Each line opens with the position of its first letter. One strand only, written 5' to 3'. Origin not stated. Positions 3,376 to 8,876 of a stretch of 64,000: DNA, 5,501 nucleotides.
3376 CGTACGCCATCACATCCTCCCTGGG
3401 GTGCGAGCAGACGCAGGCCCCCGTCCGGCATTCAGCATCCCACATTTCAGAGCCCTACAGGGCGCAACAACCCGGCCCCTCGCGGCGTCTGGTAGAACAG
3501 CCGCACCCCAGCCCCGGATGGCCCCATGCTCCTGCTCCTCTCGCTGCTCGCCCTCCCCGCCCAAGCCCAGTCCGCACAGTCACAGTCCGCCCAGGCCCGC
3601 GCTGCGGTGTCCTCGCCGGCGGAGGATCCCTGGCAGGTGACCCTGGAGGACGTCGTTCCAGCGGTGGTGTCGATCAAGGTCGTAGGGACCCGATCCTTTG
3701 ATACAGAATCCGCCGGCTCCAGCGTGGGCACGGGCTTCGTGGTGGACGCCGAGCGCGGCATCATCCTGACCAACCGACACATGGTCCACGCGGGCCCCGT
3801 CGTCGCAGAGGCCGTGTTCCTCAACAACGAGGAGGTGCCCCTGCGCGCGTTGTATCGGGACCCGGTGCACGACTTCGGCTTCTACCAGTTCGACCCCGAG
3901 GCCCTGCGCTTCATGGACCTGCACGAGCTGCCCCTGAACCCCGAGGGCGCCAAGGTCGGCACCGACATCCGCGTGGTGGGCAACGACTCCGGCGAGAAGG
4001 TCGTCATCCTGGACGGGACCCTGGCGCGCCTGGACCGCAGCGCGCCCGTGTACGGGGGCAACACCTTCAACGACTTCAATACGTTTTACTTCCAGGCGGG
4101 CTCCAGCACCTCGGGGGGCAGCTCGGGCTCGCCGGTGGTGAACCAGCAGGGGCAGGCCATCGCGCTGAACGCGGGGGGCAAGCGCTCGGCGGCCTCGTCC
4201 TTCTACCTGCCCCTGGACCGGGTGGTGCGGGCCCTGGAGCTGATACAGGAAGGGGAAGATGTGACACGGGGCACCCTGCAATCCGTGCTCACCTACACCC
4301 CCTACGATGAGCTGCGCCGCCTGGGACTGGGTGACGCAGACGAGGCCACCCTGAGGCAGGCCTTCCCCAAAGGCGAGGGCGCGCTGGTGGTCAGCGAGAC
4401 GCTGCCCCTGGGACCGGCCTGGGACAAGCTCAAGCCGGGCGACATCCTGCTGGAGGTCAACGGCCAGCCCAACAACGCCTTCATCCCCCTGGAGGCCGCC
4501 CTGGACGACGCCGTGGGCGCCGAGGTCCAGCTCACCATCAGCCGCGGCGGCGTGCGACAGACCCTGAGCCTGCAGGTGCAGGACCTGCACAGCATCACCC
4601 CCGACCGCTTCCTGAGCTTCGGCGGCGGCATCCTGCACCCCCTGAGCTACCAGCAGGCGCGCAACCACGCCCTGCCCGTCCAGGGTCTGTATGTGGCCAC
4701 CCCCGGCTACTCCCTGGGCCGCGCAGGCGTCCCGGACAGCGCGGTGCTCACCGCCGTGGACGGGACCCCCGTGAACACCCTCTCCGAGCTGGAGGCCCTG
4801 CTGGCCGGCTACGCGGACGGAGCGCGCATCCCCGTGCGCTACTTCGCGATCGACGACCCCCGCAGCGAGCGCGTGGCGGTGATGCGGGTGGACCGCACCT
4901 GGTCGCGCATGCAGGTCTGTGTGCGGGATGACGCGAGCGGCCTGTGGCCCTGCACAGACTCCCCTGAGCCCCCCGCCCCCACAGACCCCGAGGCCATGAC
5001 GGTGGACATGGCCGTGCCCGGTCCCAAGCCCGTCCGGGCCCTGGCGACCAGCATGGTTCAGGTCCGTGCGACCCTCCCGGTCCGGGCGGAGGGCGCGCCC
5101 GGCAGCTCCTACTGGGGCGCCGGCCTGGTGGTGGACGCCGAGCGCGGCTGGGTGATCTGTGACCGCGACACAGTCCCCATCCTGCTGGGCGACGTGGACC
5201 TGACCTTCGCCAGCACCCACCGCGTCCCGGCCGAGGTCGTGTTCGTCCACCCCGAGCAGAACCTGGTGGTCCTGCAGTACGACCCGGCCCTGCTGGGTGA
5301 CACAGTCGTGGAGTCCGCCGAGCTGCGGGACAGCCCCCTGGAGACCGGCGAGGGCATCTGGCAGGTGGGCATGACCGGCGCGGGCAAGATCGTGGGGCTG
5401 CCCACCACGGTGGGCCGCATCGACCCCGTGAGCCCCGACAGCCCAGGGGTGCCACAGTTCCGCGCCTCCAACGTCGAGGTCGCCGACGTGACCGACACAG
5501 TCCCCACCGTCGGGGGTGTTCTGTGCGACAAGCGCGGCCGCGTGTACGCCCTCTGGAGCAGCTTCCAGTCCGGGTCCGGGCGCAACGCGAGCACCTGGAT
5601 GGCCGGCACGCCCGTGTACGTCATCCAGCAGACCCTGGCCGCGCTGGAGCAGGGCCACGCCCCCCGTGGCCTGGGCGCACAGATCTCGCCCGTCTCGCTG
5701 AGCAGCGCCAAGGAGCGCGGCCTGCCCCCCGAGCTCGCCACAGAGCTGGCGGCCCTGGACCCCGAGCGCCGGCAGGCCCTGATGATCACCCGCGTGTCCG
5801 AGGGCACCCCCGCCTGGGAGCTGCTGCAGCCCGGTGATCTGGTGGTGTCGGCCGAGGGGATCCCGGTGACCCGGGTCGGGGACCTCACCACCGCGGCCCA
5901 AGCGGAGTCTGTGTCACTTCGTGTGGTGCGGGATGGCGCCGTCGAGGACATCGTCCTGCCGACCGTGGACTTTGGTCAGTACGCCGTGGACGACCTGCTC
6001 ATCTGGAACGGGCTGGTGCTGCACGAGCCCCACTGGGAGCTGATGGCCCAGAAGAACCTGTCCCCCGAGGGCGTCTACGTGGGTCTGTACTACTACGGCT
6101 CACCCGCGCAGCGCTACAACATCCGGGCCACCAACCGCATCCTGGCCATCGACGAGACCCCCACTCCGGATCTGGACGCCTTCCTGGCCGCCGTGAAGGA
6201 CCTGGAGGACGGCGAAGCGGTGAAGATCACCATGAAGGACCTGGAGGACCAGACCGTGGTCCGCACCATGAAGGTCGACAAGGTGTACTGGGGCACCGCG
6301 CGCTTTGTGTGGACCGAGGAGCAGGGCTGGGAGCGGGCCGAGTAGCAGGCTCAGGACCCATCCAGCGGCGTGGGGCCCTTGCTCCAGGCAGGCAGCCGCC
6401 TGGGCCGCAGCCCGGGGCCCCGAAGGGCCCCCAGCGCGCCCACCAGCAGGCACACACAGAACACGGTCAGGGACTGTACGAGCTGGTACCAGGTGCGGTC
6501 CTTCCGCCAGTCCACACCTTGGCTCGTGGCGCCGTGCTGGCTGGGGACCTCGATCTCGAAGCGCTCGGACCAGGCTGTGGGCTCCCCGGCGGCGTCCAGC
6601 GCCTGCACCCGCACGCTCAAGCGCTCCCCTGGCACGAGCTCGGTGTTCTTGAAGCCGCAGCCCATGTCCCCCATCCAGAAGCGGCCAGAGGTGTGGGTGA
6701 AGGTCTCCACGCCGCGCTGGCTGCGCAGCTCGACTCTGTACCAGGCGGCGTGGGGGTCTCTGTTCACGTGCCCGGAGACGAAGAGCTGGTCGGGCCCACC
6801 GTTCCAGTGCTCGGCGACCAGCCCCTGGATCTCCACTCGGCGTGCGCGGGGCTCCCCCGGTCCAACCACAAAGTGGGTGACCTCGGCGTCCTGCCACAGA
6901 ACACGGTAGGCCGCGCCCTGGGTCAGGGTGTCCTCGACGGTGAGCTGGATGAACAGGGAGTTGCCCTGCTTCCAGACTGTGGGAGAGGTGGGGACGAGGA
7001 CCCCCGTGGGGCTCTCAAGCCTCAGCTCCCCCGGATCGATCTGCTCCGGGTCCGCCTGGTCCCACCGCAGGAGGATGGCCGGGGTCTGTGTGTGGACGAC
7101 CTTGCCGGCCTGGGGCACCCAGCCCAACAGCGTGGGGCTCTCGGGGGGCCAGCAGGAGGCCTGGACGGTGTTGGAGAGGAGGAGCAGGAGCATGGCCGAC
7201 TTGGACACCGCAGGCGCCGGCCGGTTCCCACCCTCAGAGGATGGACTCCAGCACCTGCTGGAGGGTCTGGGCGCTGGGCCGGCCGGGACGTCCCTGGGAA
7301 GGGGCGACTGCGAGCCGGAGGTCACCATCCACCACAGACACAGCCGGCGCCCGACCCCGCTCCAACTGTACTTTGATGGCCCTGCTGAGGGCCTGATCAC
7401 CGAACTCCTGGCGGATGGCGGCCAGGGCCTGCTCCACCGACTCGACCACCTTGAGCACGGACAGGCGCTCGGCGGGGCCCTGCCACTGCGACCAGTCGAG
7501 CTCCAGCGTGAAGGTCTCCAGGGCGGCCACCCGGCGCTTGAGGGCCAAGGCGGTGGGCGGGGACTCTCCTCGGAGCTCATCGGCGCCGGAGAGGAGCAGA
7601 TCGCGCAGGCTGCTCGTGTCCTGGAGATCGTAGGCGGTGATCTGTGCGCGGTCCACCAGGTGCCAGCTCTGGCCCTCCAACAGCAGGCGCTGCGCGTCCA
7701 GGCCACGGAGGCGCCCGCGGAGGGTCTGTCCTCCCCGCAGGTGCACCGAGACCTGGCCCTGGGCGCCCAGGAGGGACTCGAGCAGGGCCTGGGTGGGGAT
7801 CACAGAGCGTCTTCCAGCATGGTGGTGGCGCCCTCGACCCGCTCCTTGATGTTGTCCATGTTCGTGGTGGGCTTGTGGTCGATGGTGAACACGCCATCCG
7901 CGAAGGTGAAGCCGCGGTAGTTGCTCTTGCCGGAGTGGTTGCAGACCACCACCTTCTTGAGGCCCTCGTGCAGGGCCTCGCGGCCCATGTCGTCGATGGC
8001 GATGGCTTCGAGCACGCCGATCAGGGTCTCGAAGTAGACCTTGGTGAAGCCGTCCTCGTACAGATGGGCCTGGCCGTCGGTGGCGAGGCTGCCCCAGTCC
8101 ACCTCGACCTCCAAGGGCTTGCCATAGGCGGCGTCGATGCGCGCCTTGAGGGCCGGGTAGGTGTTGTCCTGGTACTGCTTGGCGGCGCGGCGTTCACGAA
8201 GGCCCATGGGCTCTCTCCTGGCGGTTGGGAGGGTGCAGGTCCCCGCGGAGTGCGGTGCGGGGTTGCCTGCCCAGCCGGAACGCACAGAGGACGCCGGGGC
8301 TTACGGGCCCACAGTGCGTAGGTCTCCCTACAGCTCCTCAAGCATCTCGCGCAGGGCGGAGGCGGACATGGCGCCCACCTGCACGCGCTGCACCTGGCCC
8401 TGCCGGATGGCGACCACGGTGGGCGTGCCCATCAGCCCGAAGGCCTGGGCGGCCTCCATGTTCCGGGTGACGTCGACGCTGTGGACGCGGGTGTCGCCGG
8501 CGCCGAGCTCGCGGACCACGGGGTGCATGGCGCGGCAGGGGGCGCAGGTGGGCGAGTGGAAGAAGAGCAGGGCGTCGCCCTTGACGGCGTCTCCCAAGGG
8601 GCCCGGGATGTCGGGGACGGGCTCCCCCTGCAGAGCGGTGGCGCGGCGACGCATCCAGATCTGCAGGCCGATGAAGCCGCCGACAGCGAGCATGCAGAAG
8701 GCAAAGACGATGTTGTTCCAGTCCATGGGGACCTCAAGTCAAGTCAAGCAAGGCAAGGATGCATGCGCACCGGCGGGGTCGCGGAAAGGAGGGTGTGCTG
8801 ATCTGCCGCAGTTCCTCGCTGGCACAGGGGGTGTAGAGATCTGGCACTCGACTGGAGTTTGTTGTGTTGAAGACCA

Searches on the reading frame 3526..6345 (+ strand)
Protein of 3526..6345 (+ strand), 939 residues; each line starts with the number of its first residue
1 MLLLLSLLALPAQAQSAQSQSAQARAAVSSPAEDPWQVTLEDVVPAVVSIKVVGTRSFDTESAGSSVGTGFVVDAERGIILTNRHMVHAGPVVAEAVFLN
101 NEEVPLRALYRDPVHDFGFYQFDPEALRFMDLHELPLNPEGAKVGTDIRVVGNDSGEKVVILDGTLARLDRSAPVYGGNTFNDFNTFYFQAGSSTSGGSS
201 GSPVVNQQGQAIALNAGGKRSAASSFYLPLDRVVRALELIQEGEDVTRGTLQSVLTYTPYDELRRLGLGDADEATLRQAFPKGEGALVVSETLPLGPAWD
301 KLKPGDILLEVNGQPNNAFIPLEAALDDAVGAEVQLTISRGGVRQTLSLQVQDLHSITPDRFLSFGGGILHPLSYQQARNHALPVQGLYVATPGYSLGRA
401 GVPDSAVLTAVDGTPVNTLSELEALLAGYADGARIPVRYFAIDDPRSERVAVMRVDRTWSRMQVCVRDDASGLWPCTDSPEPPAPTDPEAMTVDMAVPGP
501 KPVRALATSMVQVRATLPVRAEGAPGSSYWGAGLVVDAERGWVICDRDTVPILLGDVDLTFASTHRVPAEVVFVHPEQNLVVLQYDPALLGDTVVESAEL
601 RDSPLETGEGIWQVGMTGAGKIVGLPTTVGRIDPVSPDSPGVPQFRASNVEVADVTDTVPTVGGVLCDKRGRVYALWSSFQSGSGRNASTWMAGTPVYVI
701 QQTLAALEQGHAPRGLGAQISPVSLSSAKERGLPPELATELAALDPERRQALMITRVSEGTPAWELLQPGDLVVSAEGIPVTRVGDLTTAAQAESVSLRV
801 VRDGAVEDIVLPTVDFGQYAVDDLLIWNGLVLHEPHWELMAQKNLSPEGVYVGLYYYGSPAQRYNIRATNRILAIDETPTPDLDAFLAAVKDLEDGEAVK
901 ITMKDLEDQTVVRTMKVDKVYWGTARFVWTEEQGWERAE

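Call 36: search_protein_families(library=ncbifam, proteins=[window:3526-6345:+], max_evalue=0.01)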
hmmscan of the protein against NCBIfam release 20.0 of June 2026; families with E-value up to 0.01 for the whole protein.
window:3526-6345:+ (939 aa): 15 families
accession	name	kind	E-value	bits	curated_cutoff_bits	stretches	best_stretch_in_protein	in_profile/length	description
TIGR02037.1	degP_htrA_DO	subfamily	3e-33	115.4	416.2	2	59-433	53-417/434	Do family serine endopeptidase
NF041521.1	HhoA_HhoB_HtrA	equivalog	1.4e-20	73.8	450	1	61-354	52-334/335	HhoA/HhoB/HtrA family serine endopeptidase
NF047968.1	SerProtHtrA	equivalog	5.7e-20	72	470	1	34-348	53-354/357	serine protease HtrA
NF007526.1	PRK10139.1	equivalog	6.4e-15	54.8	756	1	6-353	9-361/456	serine endoprotease DegQ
NF008189.1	PRK10942.1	equivalog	7.8e-13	47.7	720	1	65-425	112-453/477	serine endoprotease DegP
NF050055.1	SerProtHtrAMycob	equivalog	2.5e-12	46.4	800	1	45-242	213-409/502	serine protease HtrA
NF008147.1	PRK10898.1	equivalog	1.6e-10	40.6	408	1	7-354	20-350/352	outer membrane-stress sensor serine endopeptidase DegS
NF040960.1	MamE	equivalog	4.6e-10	38.7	800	0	746-812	464-534/659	magnetosome formation protease MamE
TIGR02038.1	protease_degS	equivalog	1e-06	28.1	422.95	1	36-352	47-347/351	outer membrane-stress sensor serine endopeptidase DegS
NF041199.1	trx7_PDZ_seleno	equivalog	2.4e-05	23.4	300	0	301-350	337-389/390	Trx7/PDZ domain-containing (seleno)protein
NF053637.1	SerProtHtrAspr2045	equivalog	0.00034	19.7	650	1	184-351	220-386/394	serine protease HtrA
NF045589.1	Cterm_S41_CtpB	exception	0.0011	17.7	633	0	267-344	112-192/416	carboxyl-terminal processing protease CtpB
TIGR00054.1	TIGR00054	equivalog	0.0021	17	147.55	0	751-811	203-267/421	RIP metalloprotease RseP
NF045841.1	Ig_SerProt_MIP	equivalog_domain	0.0059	16.3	125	1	186-225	301-343/401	MIP family Ig-specific serine endopeptidase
TIGR00225.1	prc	subfamily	0.0075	15.4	218.6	0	285-351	62-131/335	C-terminal processing peptidase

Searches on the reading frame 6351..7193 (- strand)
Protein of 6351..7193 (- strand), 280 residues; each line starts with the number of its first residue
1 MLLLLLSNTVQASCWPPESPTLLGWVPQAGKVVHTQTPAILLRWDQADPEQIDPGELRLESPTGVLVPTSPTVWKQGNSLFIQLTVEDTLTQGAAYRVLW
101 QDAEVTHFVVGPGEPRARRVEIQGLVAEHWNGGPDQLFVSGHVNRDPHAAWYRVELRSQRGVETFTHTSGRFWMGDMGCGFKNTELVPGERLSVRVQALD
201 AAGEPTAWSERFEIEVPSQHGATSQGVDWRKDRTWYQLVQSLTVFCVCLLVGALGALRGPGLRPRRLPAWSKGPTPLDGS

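Call 18: search_protein_families(library=pfam, proteins=[window:6351-7193:-], max_evalue=0.01)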
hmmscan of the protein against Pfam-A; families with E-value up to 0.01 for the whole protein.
window:6351-7193:- (280 aa): 2 families
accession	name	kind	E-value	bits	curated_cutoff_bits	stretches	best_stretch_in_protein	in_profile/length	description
PF25788.1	Ig_Rha78A_N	-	0.00089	19.9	27.4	1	152-215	38-100/105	Rha78A-like, N-terminal immunoglobulin domain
PF00041.27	fn3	-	0.0068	17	25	0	151-213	31-82/84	Fibronectin type III domain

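Call 36: search_protein_families(library=ncbifam, proteins=[window:6351-7193:-], max_evalue=0.01)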
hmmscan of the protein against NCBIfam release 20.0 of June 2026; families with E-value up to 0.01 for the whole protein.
window:6351-7193:- (280 aa): 0 families

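Call 60: search_protein_families(library=padloc, proteins=[window:6351-7193:-], max_evalue=0.01)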
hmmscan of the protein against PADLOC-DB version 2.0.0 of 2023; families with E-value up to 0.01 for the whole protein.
window:6351-7193:- (280 aa): 0 families

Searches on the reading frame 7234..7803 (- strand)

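Call 18: search_protein_families(library=pfam, proteins=[window:7234-7803:-], max_evalue=0.01)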
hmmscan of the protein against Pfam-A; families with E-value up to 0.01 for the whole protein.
window:7234-7803:- (189 aa): 1 family
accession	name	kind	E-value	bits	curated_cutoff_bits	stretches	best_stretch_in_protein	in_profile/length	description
PF16252.10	DUF4908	-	3.9e-06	27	25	1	131-184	169-222/223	Domain of unknown function (DUF4908)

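Call 60: search_protein_families(library=padloc, proteins=[window:7234-7803:-], max_evalue=0.01)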
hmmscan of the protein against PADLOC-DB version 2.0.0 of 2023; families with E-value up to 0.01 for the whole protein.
window:7234-7803:- (189 aa): 0 families

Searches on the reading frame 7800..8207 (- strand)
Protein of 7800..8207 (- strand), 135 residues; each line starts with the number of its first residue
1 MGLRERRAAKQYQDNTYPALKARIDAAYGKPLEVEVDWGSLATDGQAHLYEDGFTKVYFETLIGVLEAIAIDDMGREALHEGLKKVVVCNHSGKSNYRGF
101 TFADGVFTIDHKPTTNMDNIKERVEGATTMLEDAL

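Call 18: search_protein_families(library=pfam, proteins=[window:7800-8207:-], max_evalue=0.01)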
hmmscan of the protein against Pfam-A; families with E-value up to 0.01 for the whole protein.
window:7800-8207:- (135 aa): 1 family
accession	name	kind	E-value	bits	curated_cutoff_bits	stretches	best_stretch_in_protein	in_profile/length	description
PF06849.18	DUF1246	-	0.0021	18.5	25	1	75-124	13-62/122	Protein of unknown function (DUF1246)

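Call 36: search_protein_families(library=ncbifam, proteins=[window:7800-8207:-], max_evalue=0.01)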
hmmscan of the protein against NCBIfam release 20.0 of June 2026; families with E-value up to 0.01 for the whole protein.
window:7800-8207:- (135 aa): 0 families

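Call 60: search_protein_families(library=padloc, proteins=[window:7800-8207:-], max_evalue=0.01)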
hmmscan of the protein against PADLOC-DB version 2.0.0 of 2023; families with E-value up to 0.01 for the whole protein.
window:7800-8207:- (135 aa): 0 families

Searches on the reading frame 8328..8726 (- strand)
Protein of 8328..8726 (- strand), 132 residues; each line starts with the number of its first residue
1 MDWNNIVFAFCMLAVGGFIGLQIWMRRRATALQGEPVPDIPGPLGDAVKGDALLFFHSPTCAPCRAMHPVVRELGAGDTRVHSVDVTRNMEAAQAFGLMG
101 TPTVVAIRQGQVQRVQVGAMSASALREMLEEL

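Call 18: search_protein_families(library=pfam, proteins=[window:8328-8726:-], max_evalue=0.01)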
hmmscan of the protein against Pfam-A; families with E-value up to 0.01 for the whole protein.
window:8328-8726:- (132 aa): 3 families
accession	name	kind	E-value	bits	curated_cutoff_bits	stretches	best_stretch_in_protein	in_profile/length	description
PF00085.26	Thioredoxin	-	1.4e-11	44.7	23.5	1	50-130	19-102/103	Thioredoxin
PF13098.12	Thioredoxin_2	-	7.7e-09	36.3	27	1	52-129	8-104/104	Thioredoxin-like domain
PF13728.12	TraF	-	8e-07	29.5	23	1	52-128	132-222/224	F plasmid transfer operon protein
